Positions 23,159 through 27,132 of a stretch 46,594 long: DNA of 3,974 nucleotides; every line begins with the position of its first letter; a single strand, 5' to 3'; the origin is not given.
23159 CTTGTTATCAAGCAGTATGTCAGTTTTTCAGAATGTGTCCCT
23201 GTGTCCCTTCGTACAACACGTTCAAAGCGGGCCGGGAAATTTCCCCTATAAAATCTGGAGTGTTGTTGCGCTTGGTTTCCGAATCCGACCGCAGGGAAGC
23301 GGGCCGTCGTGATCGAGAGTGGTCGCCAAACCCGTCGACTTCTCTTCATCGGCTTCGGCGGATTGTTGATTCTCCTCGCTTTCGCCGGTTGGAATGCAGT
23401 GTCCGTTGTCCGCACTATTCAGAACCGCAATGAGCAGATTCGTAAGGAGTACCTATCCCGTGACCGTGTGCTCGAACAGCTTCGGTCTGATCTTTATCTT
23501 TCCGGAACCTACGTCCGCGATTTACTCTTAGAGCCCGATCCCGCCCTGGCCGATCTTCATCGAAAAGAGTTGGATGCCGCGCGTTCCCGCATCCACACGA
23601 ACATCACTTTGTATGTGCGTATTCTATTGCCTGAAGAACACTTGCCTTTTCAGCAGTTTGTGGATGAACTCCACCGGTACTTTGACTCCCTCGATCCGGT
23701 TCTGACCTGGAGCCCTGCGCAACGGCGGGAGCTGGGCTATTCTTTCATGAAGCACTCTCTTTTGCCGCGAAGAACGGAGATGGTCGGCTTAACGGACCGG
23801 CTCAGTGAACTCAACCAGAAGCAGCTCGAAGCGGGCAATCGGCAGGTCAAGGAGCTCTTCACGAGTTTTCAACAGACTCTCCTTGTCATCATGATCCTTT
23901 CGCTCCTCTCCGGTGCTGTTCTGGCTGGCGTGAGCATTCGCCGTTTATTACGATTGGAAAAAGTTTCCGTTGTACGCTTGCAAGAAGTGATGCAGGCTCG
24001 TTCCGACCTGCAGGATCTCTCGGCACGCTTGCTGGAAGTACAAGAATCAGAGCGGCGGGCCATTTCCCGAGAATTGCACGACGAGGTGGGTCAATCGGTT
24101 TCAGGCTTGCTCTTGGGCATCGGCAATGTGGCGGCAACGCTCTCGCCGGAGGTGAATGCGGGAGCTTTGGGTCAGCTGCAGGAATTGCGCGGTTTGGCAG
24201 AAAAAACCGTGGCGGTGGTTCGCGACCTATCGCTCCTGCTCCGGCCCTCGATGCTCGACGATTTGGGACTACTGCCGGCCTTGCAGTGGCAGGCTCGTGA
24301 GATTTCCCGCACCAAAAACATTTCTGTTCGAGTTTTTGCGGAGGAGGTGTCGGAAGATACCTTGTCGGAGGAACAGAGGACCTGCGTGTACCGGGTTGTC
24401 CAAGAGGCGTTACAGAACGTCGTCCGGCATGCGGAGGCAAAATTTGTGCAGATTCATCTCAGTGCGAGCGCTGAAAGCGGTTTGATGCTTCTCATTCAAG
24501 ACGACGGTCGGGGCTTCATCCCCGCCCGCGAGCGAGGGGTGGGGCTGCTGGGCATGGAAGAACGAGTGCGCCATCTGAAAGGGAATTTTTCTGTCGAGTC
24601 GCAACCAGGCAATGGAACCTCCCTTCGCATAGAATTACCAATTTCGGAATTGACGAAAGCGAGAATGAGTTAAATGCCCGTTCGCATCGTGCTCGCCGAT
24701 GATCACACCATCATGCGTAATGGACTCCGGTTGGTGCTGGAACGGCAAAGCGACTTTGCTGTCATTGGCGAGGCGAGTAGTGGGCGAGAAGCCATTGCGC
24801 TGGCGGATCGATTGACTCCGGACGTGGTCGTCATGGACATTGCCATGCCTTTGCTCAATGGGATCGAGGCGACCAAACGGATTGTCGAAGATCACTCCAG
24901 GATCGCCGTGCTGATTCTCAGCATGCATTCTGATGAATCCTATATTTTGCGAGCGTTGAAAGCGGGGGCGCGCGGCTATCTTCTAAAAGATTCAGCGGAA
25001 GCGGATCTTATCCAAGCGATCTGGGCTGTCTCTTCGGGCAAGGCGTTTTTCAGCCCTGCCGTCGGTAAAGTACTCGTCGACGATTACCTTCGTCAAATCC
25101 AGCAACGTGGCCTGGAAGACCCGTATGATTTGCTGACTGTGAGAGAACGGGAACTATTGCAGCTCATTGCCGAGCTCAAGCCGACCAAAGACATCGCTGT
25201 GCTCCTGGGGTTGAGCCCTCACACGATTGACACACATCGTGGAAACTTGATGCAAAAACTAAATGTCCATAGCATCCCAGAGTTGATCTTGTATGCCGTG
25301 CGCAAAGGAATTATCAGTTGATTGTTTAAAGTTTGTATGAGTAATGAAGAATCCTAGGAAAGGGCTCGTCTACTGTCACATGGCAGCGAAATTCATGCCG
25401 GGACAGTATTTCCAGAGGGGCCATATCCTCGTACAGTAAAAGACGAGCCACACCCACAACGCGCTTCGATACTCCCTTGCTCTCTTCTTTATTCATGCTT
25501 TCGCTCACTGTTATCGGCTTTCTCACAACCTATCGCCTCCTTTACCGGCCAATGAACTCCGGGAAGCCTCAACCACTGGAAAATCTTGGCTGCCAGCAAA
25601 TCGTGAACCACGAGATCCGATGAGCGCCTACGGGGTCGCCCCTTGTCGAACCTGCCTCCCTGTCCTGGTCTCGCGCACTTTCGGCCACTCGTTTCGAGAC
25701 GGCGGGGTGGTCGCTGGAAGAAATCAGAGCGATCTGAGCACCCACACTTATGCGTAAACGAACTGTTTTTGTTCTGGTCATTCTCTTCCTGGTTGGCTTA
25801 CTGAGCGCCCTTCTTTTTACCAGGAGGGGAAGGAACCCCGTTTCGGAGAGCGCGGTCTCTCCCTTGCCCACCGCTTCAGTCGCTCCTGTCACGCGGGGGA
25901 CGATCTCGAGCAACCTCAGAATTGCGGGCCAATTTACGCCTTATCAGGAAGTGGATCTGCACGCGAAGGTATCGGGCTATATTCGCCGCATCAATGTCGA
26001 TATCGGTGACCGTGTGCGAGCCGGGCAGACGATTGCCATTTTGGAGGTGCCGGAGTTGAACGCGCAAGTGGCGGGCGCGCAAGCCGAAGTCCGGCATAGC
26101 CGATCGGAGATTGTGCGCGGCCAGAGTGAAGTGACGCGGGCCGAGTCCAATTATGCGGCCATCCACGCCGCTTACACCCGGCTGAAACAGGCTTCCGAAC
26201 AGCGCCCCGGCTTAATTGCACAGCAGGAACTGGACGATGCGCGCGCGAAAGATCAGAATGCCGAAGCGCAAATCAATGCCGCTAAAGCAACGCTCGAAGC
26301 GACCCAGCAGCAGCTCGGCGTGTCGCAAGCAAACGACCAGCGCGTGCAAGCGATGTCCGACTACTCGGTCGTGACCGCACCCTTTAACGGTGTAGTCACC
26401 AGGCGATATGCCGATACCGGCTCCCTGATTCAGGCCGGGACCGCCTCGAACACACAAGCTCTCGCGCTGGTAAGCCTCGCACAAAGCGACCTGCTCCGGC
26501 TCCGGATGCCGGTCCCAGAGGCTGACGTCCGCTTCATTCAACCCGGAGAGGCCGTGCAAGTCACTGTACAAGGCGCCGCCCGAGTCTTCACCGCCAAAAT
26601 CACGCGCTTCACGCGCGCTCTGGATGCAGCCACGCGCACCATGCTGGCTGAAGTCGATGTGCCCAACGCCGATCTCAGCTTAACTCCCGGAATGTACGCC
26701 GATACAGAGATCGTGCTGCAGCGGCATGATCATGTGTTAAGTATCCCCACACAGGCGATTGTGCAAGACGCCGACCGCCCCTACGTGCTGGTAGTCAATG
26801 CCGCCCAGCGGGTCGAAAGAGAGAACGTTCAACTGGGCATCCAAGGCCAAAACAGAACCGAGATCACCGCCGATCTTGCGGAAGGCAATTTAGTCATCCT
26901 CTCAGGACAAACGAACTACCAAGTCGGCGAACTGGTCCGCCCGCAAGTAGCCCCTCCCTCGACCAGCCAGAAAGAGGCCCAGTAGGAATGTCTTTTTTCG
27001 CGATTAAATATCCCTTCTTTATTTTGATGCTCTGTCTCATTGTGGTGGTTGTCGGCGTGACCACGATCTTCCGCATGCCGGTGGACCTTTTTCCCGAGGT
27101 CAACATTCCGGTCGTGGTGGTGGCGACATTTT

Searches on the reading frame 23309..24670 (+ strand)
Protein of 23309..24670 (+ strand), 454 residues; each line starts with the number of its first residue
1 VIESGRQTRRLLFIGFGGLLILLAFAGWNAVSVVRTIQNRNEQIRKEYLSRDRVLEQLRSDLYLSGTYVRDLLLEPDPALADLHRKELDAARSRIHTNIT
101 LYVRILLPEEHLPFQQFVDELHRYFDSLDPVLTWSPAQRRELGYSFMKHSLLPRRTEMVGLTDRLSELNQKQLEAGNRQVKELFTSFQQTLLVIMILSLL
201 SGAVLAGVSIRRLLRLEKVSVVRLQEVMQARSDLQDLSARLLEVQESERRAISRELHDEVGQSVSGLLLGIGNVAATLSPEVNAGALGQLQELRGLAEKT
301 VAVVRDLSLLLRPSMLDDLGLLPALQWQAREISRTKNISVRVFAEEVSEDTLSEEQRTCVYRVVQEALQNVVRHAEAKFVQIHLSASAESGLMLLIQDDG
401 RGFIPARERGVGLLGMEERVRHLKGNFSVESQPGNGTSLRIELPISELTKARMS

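Call 77: search_protein_families(library=pfam, proteins=[window:23309-24670:+], max_evalue=0.00001)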
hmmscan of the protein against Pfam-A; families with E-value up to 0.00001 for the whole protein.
window:23309-24670:+ (454 aa): 3 families
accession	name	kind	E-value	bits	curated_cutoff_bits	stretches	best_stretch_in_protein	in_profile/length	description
PF02518.31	HATPase_c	-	5.8e-12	46.5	26.4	1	360-445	6-109/111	Histidine kinase-, DNA gyrase B-, and HSP90-like ATPase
PF07730.19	HisKA_3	-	5.8e-12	46.4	24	1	248-314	1-66/68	Histidine kinase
PF12729.13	4HB_MCP_1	-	3.8e-11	43.3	27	1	12-174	8-171/181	Four helix bundle sensory module for signal transduction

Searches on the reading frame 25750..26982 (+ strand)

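Call 77: search_protein_families(library=pfam, proteins=[window:25750-26982:+], max_evalue=0.00001)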
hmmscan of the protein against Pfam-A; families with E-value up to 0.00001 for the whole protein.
window:25750-26982:+ (411 aa): 2 families
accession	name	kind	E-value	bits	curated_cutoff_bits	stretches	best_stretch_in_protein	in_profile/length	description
PF16576.10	HlyD_D23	-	1.7e-22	80.2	30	1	66-317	18-214/214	Barrel-sandwich domain of CusB or HlyD membrane-fusion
PF13437.12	HlyD_3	-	3e-14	54.1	22.2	1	207-314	1-106/106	HlyD family secretion protein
